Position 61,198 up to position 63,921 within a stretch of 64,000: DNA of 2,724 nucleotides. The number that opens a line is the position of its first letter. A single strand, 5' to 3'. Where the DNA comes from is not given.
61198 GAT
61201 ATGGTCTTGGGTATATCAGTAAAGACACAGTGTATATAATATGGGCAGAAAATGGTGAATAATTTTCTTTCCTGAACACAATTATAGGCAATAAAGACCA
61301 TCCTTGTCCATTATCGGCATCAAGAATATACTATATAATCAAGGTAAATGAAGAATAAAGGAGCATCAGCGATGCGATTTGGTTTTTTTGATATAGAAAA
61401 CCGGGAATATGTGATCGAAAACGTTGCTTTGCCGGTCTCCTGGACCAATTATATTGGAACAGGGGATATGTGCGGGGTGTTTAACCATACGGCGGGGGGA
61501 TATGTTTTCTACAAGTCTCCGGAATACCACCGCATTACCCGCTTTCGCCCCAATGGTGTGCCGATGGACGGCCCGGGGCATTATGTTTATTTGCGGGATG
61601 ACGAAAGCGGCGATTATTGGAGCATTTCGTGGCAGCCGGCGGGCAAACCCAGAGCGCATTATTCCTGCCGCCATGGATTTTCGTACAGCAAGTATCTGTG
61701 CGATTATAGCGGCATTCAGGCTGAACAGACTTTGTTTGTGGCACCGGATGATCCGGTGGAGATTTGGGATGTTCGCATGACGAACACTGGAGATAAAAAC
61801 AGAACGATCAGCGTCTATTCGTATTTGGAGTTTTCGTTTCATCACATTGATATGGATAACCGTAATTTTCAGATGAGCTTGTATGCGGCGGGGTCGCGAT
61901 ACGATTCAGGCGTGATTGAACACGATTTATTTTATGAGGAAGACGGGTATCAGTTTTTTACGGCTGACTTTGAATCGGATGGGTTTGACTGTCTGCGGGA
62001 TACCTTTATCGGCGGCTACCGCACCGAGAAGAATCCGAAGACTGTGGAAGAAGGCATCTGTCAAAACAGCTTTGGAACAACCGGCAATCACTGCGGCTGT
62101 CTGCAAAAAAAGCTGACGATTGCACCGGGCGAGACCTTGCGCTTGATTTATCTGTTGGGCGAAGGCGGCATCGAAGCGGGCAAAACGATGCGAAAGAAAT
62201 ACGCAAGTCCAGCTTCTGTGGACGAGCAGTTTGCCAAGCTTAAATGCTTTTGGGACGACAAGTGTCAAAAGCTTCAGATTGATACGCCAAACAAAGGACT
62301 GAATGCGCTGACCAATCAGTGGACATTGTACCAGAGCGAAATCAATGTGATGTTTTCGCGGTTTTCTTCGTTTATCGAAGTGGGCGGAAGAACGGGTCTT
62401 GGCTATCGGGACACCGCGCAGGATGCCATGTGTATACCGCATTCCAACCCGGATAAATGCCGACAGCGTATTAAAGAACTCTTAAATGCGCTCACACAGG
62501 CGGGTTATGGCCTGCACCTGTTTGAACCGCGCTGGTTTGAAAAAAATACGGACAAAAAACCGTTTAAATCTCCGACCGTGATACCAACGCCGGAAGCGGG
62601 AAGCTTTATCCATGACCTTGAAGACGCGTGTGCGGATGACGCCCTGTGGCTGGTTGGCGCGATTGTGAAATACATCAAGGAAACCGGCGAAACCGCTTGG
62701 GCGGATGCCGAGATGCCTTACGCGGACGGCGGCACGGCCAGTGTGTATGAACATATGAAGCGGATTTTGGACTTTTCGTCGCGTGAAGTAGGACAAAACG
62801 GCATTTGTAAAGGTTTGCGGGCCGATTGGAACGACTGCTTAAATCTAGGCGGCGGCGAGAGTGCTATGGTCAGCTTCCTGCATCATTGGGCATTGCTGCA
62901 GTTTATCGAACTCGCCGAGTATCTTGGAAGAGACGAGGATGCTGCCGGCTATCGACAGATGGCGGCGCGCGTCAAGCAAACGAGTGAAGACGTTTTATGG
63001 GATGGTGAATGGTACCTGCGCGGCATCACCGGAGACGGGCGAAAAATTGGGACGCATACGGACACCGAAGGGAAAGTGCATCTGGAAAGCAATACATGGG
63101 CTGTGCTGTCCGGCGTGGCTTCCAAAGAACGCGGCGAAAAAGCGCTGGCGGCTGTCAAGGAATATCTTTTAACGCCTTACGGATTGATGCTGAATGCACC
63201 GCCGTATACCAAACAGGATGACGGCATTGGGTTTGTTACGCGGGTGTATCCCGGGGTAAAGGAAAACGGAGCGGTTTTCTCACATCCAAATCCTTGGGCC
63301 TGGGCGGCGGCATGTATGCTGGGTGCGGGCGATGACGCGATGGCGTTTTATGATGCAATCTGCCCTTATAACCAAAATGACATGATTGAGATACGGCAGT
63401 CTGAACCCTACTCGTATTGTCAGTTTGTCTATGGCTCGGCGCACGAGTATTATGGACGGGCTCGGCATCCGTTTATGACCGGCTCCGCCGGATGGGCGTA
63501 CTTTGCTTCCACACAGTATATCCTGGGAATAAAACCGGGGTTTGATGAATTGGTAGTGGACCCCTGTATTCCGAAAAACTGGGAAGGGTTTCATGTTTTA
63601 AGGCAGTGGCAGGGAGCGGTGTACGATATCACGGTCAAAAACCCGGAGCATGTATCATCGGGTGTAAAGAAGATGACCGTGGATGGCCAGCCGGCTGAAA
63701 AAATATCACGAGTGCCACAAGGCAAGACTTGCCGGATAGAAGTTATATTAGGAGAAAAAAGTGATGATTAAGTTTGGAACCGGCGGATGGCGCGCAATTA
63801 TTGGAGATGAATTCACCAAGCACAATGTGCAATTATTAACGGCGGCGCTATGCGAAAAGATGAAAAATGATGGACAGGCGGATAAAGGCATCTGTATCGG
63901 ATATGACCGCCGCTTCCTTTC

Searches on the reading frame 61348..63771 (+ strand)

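Call 46: search_protein_families(library=pfam, proteins=[window:61348-63771:+], max_evalue=0.0001)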
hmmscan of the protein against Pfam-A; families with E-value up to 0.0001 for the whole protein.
window:61348-63771:+ (807 aa): 2 families
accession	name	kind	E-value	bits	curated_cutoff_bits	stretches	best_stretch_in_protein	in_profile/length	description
PF17167.11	Glyco_hydro_94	-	9.1e-166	552.2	27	1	301-727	1-420/420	Glycosyl hydrolase 94 superfamily, catalytic domain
PF06165.18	GH94_b-supersand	-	8.9e-77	258.4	23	1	29-271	1-251/251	Glycosyl hydrolase 94, supersandwich domain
